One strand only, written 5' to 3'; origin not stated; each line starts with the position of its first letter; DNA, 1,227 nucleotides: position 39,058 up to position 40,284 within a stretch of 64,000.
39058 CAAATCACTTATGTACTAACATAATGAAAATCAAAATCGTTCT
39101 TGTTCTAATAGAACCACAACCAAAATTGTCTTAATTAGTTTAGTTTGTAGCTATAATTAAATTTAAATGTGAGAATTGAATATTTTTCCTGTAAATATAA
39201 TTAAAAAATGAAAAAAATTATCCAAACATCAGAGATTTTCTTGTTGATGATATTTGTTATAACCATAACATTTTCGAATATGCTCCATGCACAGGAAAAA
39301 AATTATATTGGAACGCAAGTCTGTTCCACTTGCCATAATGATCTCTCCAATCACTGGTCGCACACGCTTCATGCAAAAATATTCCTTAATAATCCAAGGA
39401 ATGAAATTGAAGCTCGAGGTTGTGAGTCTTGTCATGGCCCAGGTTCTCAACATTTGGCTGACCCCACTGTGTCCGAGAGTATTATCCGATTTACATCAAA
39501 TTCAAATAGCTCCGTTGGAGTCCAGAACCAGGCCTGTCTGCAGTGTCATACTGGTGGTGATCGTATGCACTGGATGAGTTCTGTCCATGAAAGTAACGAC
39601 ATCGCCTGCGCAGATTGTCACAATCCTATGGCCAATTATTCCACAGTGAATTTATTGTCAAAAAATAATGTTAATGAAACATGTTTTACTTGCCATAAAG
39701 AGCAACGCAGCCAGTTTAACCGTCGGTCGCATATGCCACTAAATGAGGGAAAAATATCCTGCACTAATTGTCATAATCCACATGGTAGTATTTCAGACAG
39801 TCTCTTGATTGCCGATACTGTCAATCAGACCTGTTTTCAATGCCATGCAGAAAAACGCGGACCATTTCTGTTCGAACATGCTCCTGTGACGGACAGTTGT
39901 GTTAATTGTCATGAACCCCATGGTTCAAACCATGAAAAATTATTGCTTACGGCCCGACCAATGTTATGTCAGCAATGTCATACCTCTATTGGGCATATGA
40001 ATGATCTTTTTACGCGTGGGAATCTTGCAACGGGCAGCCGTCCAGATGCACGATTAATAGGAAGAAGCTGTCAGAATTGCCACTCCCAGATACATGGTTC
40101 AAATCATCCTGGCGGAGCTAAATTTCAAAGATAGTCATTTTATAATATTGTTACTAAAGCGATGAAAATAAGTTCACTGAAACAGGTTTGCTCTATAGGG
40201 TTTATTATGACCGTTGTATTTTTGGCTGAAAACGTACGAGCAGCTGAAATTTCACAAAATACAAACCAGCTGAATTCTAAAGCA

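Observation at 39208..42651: MtrA/MtrB-type porin-cytochrome conduit embedded in a glycosyltransferase operon, with no MtrC, CymA or PioC partner in view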

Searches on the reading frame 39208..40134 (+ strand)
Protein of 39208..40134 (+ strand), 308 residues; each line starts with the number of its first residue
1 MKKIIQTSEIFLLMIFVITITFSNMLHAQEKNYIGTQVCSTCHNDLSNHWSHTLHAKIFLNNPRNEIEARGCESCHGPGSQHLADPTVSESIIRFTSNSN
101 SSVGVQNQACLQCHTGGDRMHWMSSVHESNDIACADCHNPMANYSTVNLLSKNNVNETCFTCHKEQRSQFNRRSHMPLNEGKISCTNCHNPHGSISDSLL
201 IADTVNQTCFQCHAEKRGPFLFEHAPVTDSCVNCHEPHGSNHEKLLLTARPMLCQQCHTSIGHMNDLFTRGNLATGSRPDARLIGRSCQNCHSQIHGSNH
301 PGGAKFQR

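Call 6: search_protein_families(library=ncbifam, proteins=[window:39208-40134:+], max_evalue=0.01)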
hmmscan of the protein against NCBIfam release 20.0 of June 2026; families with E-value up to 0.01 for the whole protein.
window:39208-40134:+ (308 aa): 15 families
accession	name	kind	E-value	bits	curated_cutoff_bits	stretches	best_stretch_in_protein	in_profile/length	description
TIGR03508.1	decahem_SO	subfamily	3.7e-79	265.8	192.2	1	35-301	1-257/258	DmsE family decaheme c-type cytochrome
NF041028.1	decahem_GSU2203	exception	4.9e-70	236.2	325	1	25-302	25-305/317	GSU2203 family decaheme c-type cytochrome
TIGR01905.1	paired_CXXCH_1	subfamily_domain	6.2e-27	93.2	25.2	3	175-216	1-39/41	doubled CXXCH domain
NF008659.0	PRK11659.1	equivalog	3.5e-13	49.7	184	1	36-172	46-176/188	cytochrome c nitrite reductase pentaheme subunit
TIGR03146.1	cyt_nit_nrfB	equivalog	5e-10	39.8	166.6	2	37-167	12-145/145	cytochrome c nitrite reductase pentaheme subunit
TIGR03153.1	cytochr_NrfH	equivalog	1.3e-09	38.2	134.2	1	99-143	20-64/138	cytochrome c nitrite reductase small subunit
NF041198.1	UshA_like_PCGU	equivalog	1.3e-09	37.2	275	3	67-115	470-509/519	UshA-like (seleno)protein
NF043010.1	Cyt554_Nsmonas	equivalog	1.3e-06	27.9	400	2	12-58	8-53/238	cytochrome c-550 CycA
NF045722.1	c3_cytochr_TmcA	equivalog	0.0002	21.2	114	0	108-189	58-124/125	acidic tetraheme cytochrome c3 TmcA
NF008339.0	PRK11125.1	equivalog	0.00095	17.9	595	1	121-172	276-334/487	ammonia-forming cytochrome c nitrite reductase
NF040968.1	FeS_ExtO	equivalog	0.0028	16.5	200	0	105-171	19-77/416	selenite/tellurite reduction operon b-type cytochrome iron-sulfur cluster-binding subunit ExtO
NF040967.1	cytc_ExtN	equivalog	0.0047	15.8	200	0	108-171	22-77/415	selenite/tellurite reduction operon c-type cytochrome ExtN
TIGR04315.1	octaheme_Shew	subfamily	0.0061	15.6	375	0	101-146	66-111/440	tetrathionate reductase family octaheme c-type cytochrome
NF047727.1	4hemeCytCCctA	equivalog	0.0089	16.2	180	0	156-217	57-108/109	tetraheme c-type cytochrome CctA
NF041781.1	mnquin_red_QrcA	equivalog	0.0094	15.6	180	0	203-243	40-81/174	menaquinone reductase multiheme cytochrome c subunit QrcA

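Call 7: search_protein_families(library=pfam, proteins=[window:39208-40134:+], max_evalue=0.01)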
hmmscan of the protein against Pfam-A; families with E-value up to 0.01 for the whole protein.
window:39208-40134:+ (308 aa): 8 families
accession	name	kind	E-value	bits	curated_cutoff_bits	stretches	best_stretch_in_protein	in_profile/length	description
PF09699.15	Paired_CXXCH_1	-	5.9e-37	125.5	20.6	3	175-217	1-40/41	Doubled CXXCH motif (Paired_CXXCH_1)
PF14537.11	Cytochrom_c3_2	-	1.1e-13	51.8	25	1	126-213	1-78/79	Cytochrome c3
PF22678.1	Cytochrom_c_NrfB-like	-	1.4e-12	48.4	27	2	72-151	1-78/89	Cytochrome c-type protein NrfB-like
PF14522.11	Cytochrome_C7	-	1.7e-11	44.2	24.8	4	127-190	8-67/67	Cytochrome c7 and related cytochrome c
PF22113.1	Mtrc-MtrF_II-IV_dom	-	7.8e-11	42.2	30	1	133-294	8-165/176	Outer membrane cytochrome MtrC/MtrF-like, domains II/IV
PF02335.20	Cytochrom_C552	-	1.9e-05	24.2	24.1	1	122-171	235-290/438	Cytochrome c552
PF13435.11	Cytochrome_C554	-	0.0014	19.9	20.8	0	105-138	46-83/84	Cytochrome c554 and c-prime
PF12888.12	Lipid_bd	-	0.0031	17.7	25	1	145-201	59-116/141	Lipid-binding putative hydrolase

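Call 29: search_solved_structures(query=window:39208-40134:+, max_evalue=0.001, show_alignments=1)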
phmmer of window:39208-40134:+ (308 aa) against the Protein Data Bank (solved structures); distinct sequences matched with E-value up to 0.001: 5.
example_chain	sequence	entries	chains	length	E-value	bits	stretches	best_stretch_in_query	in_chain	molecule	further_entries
6r2q_A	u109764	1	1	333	2.2e-67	230.6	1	35-308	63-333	Cystathionine beta-synthase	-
2ozy_A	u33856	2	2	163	1.2e-11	47.5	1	37-172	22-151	Cytochrome c-type protein nrfB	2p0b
6i5b_A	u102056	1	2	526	2.3e-09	40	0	27-59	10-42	Uncharacterized protein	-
1bvb_A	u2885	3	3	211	0.00028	23.3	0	31-87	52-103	CYTOCHROME C-554 | CYTOCHROME C554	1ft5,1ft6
6ef8_A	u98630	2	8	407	0.00068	22.1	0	181-240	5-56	C-type cytochrome OmcS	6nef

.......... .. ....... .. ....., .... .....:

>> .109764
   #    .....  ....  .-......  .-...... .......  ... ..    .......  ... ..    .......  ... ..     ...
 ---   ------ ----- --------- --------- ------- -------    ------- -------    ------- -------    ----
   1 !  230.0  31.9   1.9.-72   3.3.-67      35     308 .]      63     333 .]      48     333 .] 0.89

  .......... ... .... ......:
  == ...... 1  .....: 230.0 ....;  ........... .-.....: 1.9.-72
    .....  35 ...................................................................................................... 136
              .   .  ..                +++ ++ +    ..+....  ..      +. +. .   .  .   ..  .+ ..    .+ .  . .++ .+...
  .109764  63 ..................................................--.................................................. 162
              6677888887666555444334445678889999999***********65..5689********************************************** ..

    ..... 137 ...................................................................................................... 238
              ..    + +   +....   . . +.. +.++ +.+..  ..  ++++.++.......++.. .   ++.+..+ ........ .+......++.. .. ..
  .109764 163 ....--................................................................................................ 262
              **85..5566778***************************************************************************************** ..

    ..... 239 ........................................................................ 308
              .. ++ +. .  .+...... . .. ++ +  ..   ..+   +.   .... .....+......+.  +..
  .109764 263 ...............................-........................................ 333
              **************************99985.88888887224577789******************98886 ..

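Call 33: find_homologous_proteins(query=window:39208-40134:+, max_evalue=1e-10)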
Query window:39208-40134:+ (308 aa): 7995 proteins with E <= 1e-10 among 8000 candidates; the best 120 are listed.
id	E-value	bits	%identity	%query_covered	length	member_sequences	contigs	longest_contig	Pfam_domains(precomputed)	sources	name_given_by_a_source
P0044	2.0e-211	719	100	100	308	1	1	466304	PF09699.16,PF14537.12,PF22678.2,PF02335.21,PF14522.12,PF22113.2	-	-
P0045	1.1e-194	664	100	92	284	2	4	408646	PF09699.16,PF14537.12,PF22678.2,PF02335.21,PF14522.12,PF22113.2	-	-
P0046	1.0e-163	562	75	99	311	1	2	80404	PF09699.16,PF14537.12,PF22678.2,PF14522.12,PF22113.2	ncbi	-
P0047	2.8e-155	534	72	99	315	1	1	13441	PF09699.16,PF14537.12,PF22678.2,PF14522.12,PF22113.2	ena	-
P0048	6.3e-154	530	68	99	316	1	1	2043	PF09699.16,PF14537.12,PF22678.2,PF14522.12,PF22113.2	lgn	-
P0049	1.3e-150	519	71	98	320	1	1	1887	PF09699.16,PF14537.12,PF22678.2,PF14522.12,PF22113.2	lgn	-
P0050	3.2e-146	504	66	99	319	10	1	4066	PF09699.16,PF14537.12,PF22678.2,PF14522.12,PF22113.2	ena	-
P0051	1.0e-144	499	67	100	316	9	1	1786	PF09699.16,PF14537.12,PF22678.2,PF14522.12,PF22113.2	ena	-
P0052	4.6e-143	494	71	90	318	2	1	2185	PF09699.16,PF14537.12,PF22678.2,PF14522.12,PF22113.2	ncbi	-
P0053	1.2e-142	493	68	96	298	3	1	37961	PF09699.16,PF14537.12,PF22678.2,PF03264.20,PF14522.12,PF22113.2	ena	-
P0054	2.9e-142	491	65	100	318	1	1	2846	PF09699.16,PF14537.12,PF22678.2,PF14522.12,PF22113.2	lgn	-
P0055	2.4e-141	488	65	100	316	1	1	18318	PF09699.16,PF14537.12,PF22678.2,PF14522.12,PF22113.2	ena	-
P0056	2.8e-141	488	65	100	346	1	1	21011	PF09699.16,PF14537.12,PF22678.2,PF14522.12,PF22113.2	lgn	-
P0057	7.2e-141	487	64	99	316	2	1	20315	PF09699.16,PF14537.12,PF22678.2,PF14522.12,PF22113.2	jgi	jgi:DmsE family decaheme c-type cytochrome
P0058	8.6e-141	487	64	99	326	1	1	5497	PF09699.16,PF14537.12,PF22678.2,PF14522.12,PF22113.2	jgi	jgi:DmsE family decaheme c-type cytochrome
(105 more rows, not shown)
